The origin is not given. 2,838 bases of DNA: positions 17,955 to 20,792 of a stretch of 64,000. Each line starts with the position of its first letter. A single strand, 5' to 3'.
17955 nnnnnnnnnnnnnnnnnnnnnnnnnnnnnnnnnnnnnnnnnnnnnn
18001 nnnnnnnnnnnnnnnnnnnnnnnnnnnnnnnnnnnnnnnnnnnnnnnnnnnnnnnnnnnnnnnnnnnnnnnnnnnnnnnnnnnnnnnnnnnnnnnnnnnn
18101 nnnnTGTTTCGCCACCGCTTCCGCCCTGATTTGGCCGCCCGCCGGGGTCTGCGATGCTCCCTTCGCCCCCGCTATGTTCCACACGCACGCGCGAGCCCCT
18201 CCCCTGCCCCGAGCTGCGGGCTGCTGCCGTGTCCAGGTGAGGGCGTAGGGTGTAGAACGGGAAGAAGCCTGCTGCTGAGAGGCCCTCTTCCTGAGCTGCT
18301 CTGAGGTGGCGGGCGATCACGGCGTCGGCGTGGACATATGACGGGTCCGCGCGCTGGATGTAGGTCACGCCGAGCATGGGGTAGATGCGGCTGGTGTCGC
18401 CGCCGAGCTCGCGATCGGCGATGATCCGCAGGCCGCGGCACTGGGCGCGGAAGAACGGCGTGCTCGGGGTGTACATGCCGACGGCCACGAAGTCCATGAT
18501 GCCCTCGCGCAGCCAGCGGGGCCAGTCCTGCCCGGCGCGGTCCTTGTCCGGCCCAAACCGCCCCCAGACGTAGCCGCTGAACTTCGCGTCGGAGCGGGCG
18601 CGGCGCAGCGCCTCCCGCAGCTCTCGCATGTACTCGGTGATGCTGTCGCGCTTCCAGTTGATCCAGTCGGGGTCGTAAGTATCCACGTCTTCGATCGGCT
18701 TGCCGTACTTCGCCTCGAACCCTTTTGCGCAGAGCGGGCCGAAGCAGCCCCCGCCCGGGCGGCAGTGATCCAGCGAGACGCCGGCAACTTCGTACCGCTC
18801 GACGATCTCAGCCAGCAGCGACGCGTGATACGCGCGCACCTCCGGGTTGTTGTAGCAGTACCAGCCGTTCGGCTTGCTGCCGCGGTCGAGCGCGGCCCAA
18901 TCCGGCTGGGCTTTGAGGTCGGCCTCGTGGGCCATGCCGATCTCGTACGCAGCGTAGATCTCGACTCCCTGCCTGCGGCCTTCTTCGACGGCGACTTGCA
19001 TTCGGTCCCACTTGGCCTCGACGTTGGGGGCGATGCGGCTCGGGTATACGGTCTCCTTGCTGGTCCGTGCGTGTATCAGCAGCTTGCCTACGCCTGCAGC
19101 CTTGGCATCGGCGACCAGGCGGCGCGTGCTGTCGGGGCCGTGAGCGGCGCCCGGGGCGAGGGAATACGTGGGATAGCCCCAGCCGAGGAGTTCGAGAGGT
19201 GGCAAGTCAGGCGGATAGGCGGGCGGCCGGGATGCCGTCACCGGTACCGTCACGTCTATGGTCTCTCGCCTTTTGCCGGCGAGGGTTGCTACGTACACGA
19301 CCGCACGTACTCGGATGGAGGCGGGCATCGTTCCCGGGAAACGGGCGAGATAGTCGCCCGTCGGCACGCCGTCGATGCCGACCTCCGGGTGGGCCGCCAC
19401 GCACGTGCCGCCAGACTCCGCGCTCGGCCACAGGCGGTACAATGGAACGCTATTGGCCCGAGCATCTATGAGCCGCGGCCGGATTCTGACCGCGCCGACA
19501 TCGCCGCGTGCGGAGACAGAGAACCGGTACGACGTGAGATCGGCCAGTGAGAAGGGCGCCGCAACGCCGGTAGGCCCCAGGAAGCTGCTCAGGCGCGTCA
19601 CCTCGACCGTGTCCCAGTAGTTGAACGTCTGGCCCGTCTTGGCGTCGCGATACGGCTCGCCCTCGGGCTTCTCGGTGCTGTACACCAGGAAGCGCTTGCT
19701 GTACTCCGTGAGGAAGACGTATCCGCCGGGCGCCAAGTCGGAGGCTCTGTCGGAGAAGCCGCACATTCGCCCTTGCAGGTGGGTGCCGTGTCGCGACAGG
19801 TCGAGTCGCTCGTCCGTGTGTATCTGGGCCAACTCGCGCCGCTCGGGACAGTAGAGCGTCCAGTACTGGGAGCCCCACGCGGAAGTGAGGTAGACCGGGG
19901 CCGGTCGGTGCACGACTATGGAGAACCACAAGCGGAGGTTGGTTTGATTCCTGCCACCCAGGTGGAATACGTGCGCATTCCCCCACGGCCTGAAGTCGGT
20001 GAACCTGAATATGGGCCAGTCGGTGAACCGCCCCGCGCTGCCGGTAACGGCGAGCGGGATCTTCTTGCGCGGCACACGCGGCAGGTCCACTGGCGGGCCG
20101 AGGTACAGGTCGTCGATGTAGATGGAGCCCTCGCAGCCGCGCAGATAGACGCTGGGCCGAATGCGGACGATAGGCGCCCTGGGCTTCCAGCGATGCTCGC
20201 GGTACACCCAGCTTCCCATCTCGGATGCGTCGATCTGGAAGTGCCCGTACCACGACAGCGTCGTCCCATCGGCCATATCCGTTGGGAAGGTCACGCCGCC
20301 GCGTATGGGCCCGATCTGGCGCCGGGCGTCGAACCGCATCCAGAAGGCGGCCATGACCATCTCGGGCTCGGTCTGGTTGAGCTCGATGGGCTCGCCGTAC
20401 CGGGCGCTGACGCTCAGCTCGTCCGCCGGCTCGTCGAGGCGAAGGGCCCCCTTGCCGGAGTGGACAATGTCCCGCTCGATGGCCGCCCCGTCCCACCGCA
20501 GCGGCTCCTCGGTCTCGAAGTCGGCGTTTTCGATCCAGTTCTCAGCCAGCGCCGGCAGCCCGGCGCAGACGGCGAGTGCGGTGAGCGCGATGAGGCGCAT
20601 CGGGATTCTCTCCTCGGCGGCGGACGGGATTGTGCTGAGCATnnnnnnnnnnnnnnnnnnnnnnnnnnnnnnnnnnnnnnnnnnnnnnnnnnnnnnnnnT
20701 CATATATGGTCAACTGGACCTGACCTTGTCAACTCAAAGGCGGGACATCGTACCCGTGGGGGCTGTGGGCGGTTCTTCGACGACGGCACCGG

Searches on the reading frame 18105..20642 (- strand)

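Call 56: search_protein_families(library=pfam, proteins=[window:18105-20642:-], max_evalue=0.00001)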
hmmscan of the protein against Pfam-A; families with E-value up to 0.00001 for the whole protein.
window:18105-20642:- (846 aa): 2 families
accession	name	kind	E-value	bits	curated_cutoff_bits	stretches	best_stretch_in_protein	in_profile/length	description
PF02638.21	GHL10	-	2.9e-19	69.7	27.9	1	528-737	43-274/311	Glycosyl hydrolase-like 10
PF14871.12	GHL6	-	1.5e-06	28.9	35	1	506-625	2-131/132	Hypothetical glycosyl hydrolase 6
